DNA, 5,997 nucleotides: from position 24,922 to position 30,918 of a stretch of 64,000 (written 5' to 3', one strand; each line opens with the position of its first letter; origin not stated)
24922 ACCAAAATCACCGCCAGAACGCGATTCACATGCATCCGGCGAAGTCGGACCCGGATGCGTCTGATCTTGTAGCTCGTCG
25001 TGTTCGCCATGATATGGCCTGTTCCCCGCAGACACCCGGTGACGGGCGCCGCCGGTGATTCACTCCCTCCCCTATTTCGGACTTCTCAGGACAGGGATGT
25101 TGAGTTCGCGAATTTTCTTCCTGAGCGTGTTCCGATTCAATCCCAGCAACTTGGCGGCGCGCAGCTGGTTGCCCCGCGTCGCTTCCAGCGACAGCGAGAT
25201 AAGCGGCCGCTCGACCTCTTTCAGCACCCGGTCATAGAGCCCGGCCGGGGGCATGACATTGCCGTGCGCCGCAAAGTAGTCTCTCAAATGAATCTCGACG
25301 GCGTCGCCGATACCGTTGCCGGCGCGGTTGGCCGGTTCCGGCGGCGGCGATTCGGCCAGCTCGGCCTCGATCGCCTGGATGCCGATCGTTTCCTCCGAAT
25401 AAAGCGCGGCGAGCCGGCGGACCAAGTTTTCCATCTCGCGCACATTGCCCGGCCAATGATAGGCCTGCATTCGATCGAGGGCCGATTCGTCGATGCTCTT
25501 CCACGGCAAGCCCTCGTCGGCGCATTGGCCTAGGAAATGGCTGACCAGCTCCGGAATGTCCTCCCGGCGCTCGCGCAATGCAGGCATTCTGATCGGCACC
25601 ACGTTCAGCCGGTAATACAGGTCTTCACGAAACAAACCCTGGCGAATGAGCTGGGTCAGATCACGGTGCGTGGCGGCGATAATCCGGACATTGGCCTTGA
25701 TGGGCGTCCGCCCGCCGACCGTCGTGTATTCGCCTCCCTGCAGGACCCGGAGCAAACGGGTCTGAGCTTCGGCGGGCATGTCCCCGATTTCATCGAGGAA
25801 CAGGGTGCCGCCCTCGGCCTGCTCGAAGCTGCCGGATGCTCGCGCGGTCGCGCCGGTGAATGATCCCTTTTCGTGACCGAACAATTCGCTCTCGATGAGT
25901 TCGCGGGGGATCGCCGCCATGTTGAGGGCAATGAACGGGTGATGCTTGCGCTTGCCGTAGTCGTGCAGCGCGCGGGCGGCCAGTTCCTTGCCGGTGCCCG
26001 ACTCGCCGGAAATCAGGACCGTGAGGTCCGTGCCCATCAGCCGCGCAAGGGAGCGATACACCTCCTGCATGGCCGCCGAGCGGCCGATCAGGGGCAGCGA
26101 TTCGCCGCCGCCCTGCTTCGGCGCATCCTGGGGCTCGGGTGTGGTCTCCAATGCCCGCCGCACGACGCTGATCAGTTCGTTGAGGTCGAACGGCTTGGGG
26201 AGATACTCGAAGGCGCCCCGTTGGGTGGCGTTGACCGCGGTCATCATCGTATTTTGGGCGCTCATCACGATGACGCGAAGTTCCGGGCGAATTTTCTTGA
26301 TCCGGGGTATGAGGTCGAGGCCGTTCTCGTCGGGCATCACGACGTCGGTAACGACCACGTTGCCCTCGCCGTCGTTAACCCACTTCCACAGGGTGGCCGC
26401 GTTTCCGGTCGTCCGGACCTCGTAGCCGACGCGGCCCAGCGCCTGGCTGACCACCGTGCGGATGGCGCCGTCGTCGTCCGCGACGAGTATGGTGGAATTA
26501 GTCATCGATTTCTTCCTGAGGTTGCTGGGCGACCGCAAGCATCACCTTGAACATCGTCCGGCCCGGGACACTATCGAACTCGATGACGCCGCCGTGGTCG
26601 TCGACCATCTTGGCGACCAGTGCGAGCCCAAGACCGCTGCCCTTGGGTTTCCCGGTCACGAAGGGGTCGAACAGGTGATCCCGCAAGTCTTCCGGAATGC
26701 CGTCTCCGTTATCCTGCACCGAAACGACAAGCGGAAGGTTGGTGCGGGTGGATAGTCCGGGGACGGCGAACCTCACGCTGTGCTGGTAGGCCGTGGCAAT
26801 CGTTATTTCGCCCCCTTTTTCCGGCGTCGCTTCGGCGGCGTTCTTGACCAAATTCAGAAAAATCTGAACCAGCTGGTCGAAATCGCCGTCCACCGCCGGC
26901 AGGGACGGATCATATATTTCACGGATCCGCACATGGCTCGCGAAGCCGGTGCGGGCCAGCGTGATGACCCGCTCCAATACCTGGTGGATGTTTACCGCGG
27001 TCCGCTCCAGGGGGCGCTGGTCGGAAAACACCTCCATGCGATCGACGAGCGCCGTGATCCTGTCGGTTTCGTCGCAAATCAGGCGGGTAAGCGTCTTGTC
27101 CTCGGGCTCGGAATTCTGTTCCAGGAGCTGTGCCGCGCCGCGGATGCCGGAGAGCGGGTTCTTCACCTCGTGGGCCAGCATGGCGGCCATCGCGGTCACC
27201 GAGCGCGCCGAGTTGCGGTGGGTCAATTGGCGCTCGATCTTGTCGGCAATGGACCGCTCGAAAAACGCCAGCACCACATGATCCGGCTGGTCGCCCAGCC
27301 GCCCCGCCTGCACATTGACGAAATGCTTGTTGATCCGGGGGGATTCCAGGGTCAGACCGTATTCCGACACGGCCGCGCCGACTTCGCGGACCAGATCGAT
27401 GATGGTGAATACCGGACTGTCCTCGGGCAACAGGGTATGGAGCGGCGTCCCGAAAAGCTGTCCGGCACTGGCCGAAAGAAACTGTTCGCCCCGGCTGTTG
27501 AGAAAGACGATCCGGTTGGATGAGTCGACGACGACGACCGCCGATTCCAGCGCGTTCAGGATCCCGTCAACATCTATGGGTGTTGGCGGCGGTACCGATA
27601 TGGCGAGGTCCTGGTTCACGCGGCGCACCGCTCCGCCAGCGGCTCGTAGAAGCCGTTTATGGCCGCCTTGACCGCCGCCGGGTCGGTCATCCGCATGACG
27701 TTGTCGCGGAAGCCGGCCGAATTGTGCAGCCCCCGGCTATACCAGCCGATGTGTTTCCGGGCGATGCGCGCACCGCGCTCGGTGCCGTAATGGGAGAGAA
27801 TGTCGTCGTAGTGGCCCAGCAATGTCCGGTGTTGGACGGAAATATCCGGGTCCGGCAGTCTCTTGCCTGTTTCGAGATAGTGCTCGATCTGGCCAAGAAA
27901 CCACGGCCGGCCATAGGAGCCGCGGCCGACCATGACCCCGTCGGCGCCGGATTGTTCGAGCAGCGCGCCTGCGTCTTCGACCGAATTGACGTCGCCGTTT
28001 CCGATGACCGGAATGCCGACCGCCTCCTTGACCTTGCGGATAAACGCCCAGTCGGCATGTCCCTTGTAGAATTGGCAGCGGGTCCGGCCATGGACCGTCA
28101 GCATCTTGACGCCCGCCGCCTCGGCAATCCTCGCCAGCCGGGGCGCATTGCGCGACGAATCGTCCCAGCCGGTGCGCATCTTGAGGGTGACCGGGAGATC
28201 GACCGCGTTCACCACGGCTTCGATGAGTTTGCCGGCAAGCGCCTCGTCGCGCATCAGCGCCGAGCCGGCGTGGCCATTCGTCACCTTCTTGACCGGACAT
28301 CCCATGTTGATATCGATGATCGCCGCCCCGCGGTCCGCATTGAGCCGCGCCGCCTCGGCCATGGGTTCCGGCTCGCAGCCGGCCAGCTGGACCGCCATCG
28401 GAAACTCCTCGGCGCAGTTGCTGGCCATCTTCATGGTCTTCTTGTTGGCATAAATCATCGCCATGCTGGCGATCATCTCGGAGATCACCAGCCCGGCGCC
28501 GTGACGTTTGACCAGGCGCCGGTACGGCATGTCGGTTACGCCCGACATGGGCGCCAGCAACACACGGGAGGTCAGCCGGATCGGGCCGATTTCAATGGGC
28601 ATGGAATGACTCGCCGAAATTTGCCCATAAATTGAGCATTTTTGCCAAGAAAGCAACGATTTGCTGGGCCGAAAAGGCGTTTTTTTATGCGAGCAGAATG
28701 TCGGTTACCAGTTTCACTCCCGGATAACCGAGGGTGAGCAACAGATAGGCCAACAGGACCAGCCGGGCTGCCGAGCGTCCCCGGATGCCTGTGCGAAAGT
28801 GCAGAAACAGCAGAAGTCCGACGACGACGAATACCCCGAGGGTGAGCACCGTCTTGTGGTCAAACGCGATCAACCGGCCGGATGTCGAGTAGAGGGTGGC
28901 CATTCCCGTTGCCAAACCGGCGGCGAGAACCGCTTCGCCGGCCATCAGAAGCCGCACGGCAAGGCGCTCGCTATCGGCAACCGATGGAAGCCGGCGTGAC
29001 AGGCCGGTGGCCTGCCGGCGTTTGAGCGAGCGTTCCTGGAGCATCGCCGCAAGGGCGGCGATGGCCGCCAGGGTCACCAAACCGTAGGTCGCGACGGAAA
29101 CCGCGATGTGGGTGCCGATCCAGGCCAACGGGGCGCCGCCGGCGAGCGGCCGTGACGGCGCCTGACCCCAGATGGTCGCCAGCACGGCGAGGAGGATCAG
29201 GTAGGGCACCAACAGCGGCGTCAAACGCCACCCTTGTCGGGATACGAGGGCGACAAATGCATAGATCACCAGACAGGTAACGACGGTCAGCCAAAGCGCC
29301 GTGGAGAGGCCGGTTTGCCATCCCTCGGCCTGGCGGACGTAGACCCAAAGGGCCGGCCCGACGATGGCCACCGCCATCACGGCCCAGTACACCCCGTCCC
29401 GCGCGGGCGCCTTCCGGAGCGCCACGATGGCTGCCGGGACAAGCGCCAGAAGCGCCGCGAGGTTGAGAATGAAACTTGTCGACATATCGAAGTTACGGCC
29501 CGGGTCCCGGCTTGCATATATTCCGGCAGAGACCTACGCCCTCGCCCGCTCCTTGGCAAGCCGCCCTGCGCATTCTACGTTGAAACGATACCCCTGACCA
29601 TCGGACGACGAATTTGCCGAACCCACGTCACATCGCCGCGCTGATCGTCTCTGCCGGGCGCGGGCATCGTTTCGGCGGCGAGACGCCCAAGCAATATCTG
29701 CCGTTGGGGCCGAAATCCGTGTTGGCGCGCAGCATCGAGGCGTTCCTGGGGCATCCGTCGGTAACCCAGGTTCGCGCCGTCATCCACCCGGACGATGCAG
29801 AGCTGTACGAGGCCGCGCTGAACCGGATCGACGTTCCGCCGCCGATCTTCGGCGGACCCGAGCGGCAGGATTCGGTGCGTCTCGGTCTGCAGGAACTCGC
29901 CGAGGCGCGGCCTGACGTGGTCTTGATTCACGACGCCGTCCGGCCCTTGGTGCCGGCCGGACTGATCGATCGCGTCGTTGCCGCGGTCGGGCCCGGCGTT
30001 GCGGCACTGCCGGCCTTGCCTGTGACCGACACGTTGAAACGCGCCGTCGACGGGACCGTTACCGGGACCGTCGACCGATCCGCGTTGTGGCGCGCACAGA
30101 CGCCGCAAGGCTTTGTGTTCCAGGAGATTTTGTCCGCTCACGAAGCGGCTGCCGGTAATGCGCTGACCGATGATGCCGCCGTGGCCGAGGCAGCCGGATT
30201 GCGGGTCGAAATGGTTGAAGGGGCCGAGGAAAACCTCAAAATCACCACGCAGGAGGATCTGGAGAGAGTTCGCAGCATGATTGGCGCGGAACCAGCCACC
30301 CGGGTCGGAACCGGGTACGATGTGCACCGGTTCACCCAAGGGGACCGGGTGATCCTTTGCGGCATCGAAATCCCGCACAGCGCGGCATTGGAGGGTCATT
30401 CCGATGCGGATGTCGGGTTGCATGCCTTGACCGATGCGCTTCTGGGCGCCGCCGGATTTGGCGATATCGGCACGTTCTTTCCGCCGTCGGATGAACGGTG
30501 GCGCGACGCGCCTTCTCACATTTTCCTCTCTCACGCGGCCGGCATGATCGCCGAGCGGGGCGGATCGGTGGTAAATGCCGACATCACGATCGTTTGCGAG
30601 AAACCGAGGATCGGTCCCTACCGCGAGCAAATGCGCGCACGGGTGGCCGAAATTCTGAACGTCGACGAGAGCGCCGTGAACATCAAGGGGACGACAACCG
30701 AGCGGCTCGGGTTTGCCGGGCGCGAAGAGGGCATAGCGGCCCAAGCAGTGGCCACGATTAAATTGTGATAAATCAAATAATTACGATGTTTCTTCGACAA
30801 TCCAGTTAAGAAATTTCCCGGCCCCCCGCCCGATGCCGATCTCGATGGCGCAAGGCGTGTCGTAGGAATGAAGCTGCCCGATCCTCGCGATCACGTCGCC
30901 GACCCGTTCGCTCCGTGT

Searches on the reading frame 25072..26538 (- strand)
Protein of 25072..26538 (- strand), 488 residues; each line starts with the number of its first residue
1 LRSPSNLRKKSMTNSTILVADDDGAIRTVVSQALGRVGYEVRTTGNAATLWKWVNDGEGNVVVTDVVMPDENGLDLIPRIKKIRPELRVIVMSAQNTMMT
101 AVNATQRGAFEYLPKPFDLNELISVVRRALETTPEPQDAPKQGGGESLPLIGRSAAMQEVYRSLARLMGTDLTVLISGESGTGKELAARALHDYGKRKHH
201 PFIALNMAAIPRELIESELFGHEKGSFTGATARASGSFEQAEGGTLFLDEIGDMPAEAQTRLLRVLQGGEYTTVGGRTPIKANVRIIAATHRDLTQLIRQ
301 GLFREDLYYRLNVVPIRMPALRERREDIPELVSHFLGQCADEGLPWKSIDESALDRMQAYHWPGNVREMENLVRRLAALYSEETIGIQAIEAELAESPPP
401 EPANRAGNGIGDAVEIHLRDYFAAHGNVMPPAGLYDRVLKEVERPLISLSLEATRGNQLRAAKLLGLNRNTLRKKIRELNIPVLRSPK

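Call 31: search_protein_families(library=pfam, proteins=[window:25072-26538:-], max_evalue=0.00001)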
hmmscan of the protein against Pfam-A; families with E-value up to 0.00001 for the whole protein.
window:25072-26538:- (488 aa): 7 families
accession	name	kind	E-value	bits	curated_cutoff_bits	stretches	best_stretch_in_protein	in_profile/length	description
PF00158.32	Sigma54_activat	-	1.2e-70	237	20.2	1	150-316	1-167/168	Sigma-54 interaction domain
PF00072.30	Response_reg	-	2.9e-26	92.2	30.2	1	17-126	1-110/111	Response regulator receiver domain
PF14532.12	Sigma54_activ_2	-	5.5e-25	88.7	25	1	151-321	1-138/138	Sigma-54 interaction domain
PF25601.1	AAA_lid_14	-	1.2e-23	83.2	27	1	322-404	1-84/87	AAA+ ATPase lid domain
PF02954.25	HTH_8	-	7.6e-13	48.4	22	1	439-478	2-41/42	Bacterial regulatory protein, Fis family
PF07724.20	AAA_2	-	6.7e-07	29.9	27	1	173-297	5-130/166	AAA domain (Cdc48 subfamily)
PF07728.20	AAA_5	-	1.5e-06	28.7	22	1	174-292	2-123/139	AAA domain (dynein-related subfamily)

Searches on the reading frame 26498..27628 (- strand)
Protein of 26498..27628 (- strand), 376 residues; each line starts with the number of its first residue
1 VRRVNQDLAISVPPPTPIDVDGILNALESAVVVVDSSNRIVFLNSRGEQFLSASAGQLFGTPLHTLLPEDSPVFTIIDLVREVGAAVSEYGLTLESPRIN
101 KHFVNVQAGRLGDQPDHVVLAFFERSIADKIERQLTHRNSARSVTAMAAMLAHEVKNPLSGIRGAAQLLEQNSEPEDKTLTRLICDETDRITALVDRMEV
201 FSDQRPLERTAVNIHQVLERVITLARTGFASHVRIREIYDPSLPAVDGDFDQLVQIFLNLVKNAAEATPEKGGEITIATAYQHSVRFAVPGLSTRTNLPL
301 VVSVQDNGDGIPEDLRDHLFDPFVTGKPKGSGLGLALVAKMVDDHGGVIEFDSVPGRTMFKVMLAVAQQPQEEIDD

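Call 31: search_protein_families(library=pfam, proteins=[window:26498-27628:-], max_evalue=0.00001)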
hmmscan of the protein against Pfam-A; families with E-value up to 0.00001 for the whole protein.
window:26498-27628:- (376 aa): 3 families
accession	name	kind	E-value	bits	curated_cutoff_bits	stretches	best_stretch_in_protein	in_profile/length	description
PF02518.31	HATPase_c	-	1.5e-20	74.2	26.4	1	248-364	1-107/111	Histidine kinase-, DNA gyrase B-, and HSP90-like ATPase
PF00512.31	HisKA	-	1.4e-13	51.1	26.9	1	145-202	3-61/66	His Kinase A (phospho-acceptor) domain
PF00989.32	PAS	-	1.6e-09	38.2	22.6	1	20-122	3-109/113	PAS fold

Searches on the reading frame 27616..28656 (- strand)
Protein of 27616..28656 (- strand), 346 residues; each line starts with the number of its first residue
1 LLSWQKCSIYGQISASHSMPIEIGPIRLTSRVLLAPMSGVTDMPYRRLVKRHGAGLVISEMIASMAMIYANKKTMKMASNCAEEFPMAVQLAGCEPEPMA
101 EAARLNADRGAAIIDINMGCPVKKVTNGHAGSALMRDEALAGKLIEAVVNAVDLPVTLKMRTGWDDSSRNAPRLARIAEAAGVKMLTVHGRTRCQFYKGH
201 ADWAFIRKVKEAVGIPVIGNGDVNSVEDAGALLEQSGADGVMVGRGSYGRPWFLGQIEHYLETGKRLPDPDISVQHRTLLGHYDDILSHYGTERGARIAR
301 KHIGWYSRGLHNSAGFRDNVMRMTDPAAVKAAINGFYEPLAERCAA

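Call 31: search_protein_families(library=pfam, proteins=[window:27616-28656:-], max_evalue=0.00001)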
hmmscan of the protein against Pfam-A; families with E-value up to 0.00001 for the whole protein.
window:27616-28656:- (346 aa): 2 families
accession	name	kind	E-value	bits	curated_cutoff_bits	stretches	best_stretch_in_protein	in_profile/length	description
PF01207.24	Dus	-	1.2e-101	340.4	20.4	1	33-331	1-300/311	Dihydrouridine synthase (Dus)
PF01180.27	DHO_dh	-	4.2e-06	26.6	27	0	204-262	228-288/291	Dihydroorotate dehydrogenase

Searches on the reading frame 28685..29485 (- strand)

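Call 31: search_protein_families(library=pfam, proteins=[window:28685-29485:-], max_evalue=0.00001)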
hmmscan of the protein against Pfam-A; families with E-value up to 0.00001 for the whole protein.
window:28685-29485:- (266 aa): 1 family
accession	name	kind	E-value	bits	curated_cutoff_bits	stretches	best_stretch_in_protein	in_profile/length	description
PF01578.25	Cytochrom_C_asm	-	4.3e-17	62.9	29.9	1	58-264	31-211/212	Cytochrome C assembly protein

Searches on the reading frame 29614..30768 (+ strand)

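Call 35: search_protein_families(library=pfam, proteins=[window:29614-30768:+], max_evalue=0.001)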
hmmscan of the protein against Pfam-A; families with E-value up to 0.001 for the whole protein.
window:29614-30768:+ (384 aa): 3 families
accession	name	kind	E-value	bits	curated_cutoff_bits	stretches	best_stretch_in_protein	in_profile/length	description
PF02542.21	YgbB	-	1.3e-63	214.4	26.7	1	230-382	2-154/155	YgbB family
PF01128.25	IspD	-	2.3e-60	204.5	27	1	7-219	1-215/221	2-C-methyl-D-erythritol 4-phosphate cytidylyltransferase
PF12804.13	NTP_transf_3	-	7.9e-09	36.3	27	1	9-127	1-113/160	MobA-like NTP transferase domain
